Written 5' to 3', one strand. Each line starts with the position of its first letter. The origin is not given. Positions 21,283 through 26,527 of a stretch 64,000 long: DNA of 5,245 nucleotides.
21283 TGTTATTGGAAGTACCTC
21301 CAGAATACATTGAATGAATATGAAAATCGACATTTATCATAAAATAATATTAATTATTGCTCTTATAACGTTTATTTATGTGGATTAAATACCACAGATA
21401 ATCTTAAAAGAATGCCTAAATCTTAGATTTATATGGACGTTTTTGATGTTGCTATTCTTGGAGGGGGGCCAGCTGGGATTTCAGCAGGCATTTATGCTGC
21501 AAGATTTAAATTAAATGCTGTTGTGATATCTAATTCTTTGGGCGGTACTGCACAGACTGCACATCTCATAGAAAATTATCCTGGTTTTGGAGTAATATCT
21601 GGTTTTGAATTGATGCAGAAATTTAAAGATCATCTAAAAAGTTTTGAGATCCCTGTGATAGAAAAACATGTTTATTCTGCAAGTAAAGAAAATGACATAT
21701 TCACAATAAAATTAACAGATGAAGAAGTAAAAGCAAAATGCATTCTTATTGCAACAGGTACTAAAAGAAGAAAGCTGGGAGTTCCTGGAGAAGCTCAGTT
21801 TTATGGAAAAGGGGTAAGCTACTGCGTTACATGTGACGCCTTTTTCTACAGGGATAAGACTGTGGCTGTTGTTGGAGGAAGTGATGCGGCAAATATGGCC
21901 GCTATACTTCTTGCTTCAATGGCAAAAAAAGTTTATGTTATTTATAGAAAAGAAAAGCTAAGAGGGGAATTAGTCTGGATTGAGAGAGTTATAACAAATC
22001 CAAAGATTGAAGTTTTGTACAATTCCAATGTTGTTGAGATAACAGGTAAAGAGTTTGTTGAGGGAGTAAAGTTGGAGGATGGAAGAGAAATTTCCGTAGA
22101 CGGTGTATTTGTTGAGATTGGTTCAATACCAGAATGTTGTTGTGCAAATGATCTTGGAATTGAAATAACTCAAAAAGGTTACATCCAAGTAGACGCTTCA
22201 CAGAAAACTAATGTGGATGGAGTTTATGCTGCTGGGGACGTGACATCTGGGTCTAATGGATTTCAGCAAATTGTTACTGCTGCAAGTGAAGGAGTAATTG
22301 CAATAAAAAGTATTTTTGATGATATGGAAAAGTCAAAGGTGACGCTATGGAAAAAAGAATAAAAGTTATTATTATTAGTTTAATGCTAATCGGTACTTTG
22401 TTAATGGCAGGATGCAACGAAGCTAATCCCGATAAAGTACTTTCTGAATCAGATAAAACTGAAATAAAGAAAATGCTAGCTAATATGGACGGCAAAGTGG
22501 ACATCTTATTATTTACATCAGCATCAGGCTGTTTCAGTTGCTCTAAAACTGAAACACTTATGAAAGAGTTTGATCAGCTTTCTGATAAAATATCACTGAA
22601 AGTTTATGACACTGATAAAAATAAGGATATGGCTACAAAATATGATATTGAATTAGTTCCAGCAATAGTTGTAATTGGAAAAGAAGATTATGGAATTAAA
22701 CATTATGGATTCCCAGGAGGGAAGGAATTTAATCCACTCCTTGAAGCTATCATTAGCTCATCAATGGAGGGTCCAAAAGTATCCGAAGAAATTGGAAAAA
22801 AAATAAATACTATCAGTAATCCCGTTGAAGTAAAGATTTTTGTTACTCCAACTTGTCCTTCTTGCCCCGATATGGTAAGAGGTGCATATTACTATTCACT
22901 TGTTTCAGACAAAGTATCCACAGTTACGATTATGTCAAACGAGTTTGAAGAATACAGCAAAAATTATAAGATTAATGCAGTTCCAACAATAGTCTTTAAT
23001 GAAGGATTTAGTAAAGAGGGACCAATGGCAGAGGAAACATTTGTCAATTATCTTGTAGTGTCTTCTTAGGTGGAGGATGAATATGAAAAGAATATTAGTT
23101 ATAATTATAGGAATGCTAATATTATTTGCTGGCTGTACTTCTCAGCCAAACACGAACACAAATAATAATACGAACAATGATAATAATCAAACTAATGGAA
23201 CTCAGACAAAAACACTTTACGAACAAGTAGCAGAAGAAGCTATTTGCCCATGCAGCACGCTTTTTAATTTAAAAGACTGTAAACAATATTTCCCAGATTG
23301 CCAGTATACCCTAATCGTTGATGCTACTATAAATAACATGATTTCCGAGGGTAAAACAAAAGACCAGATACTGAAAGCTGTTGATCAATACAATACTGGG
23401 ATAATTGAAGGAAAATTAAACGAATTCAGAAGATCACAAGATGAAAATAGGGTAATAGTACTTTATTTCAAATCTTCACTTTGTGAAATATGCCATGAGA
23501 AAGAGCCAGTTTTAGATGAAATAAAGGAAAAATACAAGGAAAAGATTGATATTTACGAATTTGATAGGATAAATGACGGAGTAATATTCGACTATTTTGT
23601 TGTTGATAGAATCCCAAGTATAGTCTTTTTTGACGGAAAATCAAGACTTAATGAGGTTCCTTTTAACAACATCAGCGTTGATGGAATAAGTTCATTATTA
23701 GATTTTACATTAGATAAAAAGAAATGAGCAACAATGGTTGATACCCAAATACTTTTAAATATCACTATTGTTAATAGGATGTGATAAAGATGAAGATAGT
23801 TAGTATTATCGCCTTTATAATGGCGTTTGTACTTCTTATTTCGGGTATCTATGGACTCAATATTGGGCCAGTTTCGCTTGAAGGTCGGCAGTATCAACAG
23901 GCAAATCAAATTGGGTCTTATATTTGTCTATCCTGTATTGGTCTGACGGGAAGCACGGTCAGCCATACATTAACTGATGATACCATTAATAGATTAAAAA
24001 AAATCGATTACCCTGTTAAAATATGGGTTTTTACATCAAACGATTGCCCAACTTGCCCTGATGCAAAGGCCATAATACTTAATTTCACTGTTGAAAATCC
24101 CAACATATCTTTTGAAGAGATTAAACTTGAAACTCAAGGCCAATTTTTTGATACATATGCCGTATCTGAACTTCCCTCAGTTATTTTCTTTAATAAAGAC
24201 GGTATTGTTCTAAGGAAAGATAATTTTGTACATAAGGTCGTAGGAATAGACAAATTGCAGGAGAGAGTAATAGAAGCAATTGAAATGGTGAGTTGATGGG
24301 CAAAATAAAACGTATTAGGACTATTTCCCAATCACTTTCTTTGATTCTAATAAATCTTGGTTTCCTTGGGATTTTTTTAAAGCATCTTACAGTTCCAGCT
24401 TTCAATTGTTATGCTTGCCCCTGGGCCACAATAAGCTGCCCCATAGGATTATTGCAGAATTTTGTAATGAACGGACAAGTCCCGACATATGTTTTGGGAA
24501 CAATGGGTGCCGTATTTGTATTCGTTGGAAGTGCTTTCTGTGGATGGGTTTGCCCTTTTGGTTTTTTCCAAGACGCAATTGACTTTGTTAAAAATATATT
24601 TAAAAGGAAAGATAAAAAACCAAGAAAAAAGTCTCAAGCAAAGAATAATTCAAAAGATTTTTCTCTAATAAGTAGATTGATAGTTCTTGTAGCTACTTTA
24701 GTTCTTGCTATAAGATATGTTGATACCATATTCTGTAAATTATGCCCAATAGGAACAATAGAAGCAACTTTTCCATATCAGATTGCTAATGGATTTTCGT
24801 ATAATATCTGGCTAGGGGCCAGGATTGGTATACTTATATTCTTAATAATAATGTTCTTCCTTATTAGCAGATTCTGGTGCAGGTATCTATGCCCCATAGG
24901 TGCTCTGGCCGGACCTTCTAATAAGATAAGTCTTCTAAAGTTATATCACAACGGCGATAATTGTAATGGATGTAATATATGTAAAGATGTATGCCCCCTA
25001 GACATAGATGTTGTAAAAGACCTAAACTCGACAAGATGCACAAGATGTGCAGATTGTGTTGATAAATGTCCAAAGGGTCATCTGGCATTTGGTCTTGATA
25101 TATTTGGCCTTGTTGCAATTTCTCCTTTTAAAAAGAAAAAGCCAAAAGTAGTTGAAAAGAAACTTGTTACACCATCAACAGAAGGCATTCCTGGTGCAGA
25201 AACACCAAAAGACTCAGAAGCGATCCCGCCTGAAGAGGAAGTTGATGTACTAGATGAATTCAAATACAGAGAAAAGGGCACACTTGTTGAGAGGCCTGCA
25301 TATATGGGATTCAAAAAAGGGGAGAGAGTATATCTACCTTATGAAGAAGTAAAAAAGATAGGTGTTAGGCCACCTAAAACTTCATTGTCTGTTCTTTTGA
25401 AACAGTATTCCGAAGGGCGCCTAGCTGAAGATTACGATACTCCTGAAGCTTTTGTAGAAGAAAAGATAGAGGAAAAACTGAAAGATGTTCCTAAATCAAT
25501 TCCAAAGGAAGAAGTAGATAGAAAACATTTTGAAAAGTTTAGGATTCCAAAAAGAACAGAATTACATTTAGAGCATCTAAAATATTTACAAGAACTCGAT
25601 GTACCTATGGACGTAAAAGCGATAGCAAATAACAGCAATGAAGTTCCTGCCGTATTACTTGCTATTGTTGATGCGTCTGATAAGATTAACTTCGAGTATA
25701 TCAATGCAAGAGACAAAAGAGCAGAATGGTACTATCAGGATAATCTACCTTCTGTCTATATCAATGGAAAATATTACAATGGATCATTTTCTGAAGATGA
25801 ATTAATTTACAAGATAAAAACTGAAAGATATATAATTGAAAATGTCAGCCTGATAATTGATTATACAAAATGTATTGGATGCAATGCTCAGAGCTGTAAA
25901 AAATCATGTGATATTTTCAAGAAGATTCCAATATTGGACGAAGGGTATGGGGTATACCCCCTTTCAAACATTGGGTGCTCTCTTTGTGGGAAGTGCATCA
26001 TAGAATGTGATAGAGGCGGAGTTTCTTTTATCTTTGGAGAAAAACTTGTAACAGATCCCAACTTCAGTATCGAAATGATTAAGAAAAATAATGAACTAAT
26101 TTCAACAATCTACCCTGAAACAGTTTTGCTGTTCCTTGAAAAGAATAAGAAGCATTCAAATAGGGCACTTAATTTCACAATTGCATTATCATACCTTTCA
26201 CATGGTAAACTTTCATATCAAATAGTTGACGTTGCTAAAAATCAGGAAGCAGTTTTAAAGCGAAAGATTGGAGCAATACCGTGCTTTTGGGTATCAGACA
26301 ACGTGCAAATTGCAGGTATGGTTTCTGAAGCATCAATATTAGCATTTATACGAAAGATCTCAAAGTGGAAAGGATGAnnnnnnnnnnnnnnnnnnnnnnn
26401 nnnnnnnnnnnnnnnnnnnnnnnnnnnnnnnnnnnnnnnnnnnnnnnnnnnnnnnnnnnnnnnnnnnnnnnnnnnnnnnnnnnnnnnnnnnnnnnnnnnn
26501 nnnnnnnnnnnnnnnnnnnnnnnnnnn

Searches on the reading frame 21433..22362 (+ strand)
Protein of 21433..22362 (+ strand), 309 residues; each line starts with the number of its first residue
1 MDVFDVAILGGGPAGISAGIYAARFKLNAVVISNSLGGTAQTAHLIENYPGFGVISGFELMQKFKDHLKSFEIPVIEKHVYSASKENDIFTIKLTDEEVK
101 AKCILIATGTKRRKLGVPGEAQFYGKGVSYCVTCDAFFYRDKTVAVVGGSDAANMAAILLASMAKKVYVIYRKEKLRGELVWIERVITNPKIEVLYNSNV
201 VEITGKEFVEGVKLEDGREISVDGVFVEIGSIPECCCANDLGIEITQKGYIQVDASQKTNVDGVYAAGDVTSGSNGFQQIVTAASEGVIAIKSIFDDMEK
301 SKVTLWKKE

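Call 8: search_protein_families(library=pfam, proteins=[window:21433-22362:+])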
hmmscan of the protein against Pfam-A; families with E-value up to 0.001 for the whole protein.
window:21433-22362:+ (309 aa): 6 families
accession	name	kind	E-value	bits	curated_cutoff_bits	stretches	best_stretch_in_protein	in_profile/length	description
PF07992.20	Pyr_redox_2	-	1.7e-49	169.3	26.1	1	4-287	1-291/291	Pyridine nucleotide-disulphide oxidoreductase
PF13738.12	Pyr_redox_3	-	1.2e-24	87.5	30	1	59-268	82-305/305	Pyridine nucleotide-disulphide oxidoreductase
PF00070.33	Pyr_redox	-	5.3e-10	40.1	22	1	144-217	2-82/82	Pyridine nucleotide-disulphide oxidoreductase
PF12831.13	FAD_oxidored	-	3.6e-08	33.6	27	1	5-41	1-39/416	FAD dependent oxidoreductase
PF00890.30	FAD_binding_2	-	8.3e-07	29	20.4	0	5-35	1-31/414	FAD binding domain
PF03486.20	HI0933_like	-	2.1e-05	24.5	50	0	5-33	2-30/244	HI0933-like protein Rossmann domain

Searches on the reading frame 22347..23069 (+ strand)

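Call 8: search_protein_families(library=pfam, proteins=[window:22347-23069:+])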
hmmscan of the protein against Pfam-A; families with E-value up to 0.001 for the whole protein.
window:22347-23069:+ (240 aa): 8 families
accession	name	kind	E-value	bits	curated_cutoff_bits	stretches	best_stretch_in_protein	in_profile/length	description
PF13192.12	Thioredoxin_3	-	8.3e-15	55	24.8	2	161-234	2-72/76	Thioredoxin domain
PF00085.26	Thioredoxin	-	1.4e-10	41.5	23.5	1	42-116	12-85/103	Thioredoxin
PF13098.12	Thioredoxin_2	-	4.6e-07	30.6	27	0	50-113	6-85/104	Thioredoxin-like domain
PF14595.12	Thioredoxin_9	-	1.8e-06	28.3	25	0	39-120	31-114/129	Thioredoxin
PF00462.30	Glutaredoxin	-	1.7e-05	25.4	22.9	0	162-219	1-57/60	Glutaredoxin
PF23357.1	DUF7088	-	6.1e-05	23.6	27.8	0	41-111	12-88/105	Domain of unknown function (DUF7088)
PF05768.20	Glrx-like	-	0.00011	22.9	26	0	56-119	4-60/77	Glutaredoxin-like domain (DUF836)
PF13905.12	Thioredoxin_8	-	0.00012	22.8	27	0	64-113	42-91/94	Thioredoxin-like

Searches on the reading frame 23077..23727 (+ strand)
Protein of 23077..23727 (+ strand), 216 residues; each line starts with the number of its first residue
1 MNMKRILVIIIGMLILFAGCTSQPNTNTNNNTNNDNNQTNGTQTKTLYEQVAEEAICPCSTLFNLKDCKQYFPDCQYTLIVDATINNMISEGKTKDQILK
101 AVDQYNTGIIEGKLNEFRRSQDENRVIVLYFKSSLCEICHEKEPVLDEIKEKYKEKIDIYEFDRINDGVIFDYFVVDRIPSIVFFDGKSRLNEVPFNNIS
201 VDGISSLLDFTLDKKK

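Call 8: search_protein_families(library=pfam, proteins=[window:23077-23727:+])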
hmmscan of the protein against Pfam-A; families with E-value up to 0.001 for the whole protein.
window:23077-23727:+ (216 aa): 1 family
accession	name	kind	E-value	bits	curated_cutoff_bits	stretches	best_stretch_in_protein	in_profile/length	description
PF00085.26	Thioredoxin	-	1.6e-07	31.7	23.5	1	121-190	15-84/103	Thioredoxin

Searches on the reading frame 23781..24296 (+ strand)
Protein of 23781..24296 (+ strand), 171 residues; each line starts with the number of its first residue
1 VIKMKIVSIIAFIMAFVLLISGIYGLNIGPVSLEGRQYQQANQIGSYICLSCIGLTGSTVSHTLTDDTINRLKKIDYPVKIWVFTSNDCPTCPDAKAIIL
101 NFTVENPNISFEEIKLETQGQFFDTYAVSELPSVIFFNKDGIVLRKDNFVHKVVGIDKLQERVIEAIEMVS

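Call 62: search_protein_families(library=pfam, proteins=[window:23781-24296:+], max_evalue=0.00001)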
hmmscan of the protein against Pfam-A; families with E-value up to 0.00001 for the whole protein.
window:23781-24296:+ (171 aa): 1 family
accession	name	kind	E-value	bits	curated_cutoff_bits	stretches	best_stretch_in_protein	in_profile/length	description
PF14595.12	Thioredoxin_9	-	6.6e-07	29.7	25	1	62-143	26-110/129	Thioredoxin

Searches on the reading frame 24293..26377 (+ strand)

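Call 61: search_protein_families(library=pfam, proteins=[window:24293-26377:+], max_evalue=0.00001)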
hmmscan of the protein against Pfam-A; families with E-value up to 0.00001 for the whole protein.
window:24293-26377:+ (694 aa): 3 families
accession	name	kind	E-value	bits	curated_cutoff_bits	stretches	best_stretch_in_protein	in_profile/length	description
PF12801.12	Fer4_5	-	8.4e-19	67.7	22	2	73-105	14-47/48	4Fe-4S binding domain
PF12838.12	Fer4_7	-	6.7e-06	26.9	27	0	196-237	8-51/52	4Fe-4S dicluster domain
PF13187.11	Fer4_9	-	6.7e-06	26.5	27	0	223-262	1-50/52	4Fe-4S dicluster domain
